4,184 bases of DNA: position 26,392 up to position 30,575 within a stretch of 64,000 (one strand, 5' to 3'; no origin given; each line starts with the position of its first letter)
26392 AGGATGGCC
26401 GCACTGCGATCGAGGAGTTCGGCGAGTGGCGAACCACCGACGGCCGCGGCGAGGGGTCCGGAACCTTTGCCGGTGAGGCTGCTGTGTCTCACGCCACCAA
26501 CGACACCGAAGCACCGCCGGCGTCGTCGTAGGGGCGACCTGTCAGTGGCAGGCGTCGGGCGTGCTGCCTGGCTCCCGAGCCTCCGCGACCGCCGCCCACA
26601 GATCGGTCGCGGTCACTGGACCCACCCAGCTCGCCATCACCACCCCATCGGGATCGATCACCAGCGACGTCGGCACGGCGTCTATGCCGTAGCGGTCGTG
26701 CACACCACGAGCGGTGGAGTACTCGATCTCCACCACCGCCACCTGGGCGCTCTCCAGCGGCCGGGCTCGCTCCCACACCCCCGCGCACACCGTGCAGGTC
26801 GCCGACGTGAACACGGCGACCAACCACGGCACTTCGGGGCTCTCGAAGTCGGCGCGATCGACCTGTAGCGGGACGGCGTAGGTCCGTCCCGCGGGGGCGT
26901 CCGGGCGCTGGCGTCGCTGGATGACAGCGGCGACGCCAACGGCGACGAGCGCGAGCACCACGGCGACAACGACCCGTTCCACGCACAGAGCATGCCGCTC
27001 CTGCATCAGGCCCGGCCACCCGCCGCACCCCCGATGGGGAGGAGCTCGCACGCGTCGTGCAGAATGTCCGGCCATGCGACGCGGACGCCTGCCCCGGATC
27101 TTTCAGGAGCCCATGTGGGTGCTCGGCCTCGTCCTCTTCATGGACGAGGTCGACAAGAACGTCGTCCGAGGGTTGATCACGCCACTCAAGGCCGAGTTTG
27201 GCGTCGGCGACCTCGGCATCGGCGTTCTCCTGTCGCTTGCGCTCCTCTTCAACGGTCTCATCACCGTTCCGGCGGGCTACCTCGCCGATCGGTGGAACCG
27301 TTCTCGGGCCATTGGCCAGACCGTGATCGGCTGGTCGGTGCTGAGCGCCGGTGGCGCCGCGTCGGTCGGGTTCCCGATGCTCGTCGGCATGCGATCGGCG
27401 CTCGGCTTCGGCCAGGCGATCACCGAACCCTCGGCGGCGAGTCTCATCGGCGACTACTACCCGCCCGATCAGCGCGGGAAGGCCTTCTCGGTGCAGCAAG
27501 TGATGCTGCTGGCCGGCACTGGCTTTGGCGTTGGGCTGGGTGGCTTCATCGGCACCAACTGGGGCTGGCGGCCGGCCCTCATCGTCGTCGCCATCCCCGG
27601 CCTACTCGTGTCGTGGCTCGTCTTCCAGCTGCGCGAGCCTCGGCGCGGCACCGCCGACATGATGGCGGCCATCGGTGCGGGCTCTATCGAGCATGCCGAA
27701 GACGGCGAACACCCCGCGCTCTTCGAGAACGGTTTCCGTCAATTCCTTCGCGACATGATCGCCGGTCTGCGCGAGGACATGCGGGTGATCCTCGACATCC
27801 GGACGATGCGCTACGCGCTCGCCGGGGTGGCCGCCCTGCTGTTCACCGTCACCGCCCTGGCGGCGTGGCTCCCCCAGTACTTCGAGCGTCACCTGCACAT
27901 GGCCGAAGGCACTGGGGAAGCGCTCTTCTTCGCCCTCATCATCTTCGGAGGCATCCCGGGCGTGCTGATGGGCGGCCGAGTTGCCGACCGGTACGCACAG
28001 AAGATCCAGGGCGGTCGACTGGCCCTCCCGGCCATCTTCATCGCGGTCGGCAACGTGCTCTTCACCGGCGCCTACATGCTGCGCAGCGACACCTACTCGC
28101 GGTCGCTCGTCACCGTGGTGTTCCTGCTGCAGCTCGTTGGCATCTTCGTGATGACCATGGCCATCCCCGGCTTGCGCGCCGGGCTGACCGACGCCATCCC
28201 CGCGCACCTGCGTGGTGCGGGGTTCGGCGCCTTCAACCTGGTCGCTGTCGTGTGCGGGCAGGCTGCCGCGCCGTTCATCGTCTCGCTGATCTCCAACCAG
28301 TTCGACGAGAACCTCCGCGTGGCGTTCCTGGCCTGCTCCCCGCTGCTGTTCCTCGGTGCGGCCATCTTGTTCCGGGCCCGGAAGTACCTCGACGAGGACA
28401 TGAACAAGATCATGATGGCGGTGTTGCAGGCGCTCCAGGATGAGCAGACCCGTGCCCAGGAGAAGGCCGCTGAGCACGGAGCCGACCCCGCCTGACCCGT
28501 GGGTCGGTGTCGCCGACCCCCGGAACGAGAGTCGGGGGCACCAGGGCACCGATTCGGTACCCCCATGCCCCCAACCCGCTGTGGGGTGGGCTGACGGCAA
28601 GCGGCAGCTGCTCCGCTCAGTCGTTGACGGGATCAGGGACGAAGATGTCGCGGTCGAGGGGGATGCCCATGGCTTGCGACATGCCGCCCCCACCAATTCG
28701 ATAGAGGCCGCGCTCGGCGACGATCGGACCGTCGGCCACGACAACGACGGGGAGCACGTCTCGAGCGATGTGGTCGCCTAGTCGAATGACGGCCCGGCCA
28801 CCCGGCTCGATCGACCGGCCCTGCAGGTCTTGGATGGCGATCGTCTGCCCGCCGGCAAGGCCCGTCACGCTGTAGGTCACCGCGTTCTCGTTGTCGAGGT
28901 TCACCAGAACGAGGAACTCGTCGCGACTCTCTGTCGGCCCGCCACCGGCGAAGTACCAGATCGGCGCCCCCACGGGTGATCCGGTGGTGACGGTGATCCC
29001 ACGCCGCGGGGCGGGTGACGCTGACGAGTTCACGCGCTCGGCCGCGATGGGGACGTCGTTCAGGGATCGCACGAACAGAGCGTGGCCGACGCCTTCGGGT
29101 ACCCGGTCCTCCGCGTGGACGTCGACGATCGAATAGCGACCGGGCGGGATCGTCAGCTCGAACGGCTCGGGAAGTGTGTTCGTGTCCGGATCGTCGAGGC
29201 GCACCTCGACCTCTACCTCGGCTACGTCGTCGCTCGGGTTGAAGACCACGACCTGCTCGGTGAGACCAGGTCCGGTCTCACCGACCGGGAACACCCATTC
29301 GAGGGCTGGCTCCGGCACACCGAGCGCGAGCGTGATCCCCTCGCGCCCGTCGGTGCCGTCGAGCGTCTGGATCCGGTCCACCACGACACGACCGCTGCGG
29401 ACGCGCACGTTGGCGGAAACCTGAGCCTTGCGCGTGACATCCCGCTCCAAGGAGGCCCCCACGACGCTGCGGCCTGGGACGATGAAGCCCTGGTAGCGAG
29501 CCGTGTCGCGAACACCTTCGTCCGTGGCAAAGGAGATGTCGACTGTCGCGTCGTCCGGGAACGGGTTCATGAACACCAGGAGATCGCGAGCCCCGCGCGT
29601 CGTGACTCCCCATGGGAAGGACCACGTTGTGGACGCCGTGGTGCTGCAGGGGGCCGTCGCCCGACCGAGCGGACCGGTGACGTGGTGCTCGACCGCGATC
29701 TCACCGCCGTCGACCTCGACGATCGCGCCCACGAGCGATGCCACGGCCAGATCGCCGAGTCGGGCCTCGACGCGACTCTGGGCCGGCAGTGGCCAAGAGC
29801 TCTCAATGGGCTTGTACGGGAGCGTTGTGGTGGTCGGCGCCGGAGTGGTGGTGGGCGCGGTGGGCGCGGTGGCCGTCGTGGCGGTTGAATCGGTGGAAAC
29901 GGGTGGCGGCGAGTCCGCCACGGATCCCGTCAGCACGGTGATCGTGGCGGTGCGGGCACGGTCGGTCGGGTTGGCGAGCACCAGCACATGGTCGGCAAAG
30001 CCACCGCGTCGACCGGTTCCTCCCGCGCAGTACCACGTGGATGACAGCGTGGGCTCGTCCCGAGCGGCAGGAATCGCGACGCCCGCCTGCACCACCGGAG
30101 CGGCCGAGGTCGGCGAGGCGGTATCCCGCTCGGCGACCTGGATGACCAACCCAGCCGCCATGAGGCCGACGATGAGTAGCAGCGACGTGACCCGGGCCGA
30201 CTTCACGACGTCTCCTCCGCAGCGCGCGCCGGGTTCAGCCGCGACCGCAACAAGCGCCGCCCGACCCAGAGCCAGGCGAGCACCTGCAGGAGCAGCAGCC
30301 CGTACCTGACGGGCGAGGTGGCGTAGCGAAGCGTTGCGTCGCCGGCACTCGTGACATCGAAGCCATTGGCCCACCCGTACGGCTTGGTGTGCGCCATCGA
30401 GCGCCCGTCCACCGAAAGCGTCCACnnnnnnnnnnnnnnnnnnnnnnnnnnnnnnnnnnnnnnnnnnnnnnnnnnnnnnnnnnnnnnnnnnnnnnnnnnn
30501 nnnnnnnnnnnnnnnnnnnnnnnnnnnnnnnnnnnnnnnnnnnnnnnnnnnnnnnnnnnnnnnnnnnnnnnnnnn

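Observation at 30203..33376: Single polypeptide fusing a cytoplasmic GT2 transferase to a giant polytopic, YfhO/GT-C-like module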

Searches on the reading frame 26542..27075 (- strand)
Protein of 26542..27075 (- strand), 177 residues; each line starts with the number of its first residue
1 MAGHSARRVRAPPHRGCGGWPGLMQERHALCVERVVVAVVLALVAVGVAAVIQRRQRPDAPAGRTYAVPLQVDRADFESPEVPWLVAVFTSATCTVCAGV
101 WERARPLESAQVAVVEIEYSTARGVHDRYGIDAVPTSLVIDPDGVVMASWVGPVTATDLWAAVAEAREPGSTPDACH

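Call 8: search_protein_families(library=pfam, proteins=[window:26542-27075:-], max_evalue=0.001)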
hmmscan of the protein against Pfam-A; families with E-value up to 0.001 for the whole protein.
window:26542-27075:- (177 aa): 1 family
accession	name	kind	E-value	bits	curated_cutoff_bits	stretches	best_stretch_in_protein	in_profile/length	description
PF00085.26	Thioredoxin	-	0.00086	19.7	23.5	0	88-164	24-102/103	Thioredoxin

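Call 61: search_protein_families(library=ncbifam, proteins=[window:26542-27075:-], max_evalue=0.001)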
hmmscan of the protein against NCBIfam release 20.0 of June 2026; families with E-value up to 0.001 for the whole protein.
window:26542-27075:- (177 aa): 0 families

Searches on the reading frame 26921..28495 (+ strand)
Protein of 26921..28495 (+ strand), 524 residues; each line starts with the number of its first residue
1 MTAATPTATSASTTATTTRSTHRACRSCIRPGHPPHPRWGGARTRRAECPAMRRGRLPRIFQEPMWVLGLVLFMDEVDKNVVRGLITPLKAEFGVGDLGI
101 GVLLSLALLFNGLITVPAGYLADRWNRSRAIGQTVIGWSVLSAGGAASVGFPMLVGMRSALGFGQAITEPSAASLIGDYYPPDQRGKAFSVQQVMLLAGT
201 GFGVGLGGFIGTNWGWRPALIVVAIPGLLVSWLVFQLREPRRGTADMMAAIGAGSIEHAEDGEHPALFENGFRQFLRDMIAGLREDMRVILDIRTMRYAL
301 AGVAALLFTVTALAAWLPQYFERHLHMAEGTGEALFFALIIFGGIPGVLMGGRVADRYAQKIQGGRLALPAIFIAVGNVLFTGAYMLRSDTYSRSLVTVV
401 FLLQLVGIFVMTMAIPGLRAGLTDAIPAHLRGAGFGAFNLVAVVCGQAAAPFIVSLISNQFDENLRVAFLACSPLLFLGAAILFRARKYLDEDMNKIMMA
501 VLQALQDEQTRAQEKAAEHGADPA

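Call 8: search_protein_families(library=pfam, proteins=[window:26921-28495:+], max_evalue=0.001)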
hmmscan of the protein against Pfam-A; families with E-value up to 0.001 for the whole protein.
window:26921-28495:+ (524 aa): 3 families
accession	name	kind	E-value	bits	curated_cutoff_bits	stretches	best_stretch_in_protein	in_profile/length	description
PF07690.21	MFS_1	-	7.3e-46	157.1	33.4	1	70-442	3-339/347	Major Facilitator Superfamily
PF00083.30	Sugar_tr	-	9.5e-07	28.5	22.3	1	117-239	65-193/452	Sugar (and other) transporter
PF03137.26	OATP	-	1.4e-06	27.4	25.8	1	280-387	279-384/545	Organic Anion Transporter Polypeptide (OATP) family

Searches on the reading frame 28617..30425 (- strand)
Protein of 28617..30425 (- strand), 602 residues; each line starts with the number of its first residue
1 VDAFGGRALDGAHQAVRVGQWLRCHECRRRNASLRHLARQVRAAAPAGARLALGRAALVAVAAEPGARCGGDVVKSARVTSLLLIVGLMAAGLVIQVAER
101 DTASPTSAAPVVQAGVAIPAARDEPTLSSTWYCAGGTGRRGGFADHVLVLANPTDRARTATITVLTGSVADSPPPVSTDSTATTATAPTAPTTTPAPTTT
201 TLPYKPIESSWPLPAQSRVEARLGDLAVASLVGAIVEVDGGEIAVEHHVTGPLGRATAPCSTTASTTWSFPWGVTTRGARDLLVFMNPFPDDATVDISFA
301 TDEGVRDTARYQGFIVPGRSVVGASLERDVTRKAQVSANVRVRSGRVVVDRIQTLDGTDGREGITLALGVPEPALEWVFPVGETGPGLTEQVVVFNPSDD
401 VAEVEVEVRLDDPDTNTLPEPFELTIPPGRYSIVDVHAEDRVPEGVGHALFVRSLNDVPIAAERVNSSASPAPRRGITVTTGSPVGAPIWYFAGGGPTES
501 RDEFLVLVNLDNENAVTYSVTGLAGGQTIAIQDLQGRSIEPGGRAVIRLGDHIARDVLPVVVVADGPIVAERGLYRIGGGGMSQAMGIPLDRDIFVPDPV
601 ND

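Call 8: search_protein_families(library=pfam, proteins=[window:28617-30425:-], max_evalue=0.001)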
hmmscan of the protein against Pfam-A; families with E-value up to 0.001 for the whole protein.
window:28617-30425:- (602 aa): 1 family
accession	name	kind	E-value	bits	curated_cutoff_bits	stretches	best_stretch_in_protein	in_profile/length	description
PF18986.5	DUF5719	-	2.6e-18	66.7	26.2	2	254-347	40-132/319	Family of unknown function (DUF5719)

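Call 60: search_solved_structures(query=window:28617-30206:-, max_evalue=10)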
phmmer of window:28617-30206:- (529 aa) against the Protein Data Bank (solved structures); distinct sequences matched with E-value up to 10: 0.

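Call 61: search_protein_families(library=ncbifam, proteins=[window:28617-30206:-], max_evalue=0.001)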
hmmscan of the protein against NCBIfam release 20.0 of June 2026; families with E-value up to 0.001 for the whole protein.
window:28617-30206:- (529 aa): 0 families
